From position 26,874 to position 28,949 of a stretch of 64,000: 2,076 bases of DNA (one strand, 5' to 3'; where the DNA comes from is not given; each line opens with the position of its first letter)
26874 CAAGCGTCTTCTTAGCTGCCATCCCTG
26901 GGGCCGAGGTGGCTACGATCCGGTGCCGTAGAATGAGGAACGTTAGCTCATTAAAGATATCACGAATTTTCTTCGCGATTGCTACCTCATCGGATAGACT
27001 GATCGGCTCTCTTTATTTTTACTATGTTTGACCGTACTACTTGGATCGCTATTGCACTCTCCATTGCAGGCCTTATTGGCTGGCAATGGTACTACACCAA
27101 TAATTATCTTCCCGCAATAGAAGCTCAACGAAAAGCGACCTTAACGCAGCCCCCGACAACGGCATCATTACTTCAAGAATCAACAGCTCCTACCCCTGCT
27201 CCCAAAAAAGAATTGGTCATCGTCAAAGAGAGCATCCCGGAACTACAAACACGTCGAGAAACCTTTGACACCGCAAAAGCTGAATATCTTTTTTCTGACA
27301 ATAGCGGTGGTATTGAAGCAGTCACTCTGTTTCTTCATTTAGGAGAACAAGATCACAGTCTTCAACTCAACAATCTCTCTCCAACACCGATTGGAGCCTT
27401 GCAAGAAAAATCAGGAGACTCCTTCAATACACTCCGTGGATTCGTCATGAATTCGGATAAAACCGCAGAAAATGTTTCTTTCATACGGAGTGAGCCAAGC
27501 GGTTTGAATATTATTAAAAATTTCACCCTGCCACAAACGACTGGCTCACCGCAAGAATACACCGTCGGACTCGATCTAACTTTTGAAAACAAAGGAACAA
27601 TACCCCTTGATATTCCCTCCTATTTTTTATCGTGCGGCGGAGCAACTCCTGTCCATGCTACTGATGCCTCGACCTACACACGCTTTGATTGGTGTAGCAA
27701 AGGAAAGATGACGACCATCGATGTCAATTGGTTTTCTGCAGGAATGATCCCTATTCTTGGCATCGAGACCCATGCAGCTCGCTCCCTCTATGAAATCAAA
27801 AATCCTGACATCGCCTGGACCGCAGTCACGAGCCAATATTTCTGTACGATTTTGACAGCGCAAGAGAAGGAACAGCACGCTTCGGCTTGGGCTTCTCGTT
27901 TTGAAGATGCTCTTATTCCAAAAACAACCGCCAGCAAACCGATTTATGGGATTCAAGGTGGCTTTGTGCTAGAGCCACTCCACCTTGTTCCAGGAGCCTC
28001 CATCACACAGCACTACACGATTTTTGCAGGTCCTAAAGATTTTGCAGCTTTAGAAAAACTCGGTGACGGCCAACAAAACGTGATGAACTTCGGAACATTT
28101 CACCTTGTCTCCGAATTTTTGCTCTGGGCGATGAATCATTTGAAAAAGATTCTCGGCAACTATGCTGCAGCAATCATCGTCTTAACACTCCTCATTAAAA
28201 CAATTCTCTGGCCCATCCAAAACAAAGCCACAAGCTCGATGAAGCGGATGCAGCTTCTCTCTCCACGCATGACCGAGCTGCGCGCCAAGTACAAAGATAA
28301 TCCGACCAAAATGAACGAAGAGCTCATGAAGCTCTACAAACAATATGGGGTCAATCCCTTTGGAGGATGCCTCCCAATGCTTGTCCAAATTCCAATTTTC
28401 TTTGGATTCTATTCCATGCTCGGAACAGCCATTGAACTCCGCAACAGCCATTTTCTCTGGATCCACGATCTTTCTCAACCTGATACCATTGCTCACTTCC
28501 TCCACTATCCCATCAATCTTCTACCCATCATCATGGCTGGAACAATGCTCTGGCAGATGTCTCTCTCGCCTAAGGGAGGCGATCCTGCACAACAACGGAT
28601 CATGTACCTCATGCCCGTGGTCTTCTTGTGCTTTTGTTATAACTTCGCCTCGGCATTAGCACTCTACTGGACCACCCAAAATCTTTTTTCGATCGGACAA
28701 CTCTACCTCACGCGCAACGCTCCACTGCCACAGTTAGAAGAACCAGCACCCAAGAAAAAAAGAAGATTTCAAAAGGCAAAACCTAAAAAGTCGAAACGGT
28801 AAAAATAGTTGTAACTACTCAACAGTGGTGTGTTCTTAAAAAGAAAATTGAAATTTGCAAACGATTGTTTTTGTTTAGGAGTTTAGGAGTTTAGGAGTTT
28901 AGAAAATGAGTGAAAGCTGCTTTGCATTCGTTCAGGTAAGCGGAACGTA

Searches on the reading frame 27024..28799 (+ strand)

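Call 20: search_protein_families(library=pfam, proteins=[window:27024-28799:+], max_evalue=0.001)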
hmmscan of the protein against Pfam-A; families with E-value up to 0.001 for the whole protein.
window:27024-28799:+ (592 aa): 2 families
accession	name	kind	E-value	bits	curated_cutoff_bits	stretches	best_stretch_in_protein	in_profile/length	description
PF02096.25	60KD_IMP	-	1e-58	198.4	35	1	380-564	1-162/163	60Kd inner membrane protein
PF14849.12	YidC_periplas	-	1.7e-13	51.6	24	1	128-368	66-282/283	YidC periplasmic domain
